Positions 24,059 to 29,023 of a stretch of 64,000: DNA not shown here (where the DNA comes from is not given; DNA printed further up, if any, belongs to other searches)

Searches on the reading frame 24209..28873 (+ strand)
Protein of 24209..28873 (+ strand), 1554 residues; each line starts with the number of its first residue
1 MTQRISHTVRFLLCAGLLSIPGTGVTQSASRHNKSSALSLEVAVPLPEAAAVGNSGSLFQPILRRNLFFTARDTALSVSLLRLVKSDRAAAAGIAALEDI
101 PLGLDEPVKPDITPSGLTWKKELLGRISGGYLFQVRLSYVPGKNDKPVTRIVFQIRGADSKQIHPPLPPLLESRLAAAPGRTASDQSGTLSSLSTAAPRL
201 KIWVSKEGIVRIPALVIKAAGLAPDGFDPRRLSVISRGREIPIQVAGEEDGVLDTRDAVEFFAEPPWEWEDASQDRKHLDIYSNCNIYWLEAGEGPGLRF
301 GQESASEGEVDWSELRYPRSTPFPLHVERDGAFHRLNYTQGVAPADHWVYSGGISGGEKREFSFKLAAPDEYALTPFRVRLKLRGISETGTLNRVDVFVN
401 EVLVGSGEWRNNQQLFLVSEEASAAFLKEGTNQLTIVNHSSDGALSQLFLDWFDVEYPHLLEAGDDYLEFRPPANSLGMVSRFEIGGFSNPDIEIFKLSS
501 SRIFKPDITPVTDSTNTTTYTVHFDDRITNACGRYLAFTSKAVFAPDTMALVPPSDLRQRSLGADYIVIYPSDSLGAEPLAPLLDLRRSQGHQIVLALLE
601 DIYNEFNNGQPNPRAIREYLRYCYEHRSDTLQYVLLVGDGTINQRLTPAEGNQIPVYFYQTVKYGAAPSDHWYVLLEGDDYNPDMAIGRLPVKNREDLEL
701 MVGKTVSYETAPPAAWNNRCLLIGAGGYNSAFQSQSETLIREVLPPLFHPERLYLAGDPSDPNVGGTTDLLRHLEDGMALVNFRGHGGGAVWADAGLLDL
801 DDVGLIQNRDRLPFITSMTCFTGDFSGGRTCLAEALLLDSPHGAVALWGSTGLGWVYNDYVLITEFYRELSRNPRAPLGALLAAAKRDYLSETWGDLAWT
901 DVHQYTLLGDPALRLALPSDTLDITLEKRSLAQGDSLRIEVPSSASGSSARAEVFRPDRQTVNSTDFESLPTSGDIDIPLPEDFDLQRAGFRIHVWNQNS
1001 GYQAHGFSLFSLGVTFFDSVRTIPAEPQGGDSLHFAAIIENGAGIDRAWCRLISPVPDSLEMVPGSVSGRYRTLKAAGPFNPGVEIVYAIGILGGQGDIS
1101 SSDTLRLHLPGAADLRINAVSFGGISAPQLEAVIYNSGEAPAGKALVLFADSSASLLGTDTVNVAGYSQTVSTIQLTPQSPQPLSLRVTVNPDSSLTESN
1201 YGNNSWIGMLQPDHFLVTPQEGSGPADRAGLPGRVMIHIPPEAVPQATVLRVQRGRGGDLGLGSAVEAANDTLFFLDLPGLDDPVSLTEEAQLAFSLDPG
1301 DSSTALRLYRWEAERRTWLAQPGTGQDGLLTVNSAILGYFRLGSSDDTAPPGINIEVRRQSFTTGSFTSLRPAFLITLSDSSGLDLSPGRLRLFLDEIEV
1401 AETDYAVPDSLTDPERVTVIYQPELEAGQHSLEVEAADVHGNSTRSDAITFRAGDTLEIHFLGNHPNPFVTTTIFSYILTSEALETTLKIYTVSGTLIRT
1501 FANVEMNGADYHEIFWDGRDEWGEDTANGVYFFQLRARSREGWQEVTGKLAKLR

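Call 74: search_protein_families(library=ncbifam, proteins=[window:24209-28873:+], max_evalue=1e-10)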
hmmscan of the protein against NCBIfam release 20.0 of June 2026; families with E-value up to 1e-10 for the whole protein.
window:24209-28873:+ (1554 aa): 2 families
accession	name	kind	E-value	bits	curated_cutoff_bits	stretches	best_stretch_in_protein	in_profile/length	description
NF033707.1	T9SS_sortase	equivalog_domain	5.1e-107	358.9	420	2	201-926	9-743/1095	type IX secretion system sortase PorU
NF052324.1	PorU_rel_Nterm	equivalog_domain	1.6e-55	188.7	450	1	200-929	33-778/879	putative type IX secretion system sortase PorU2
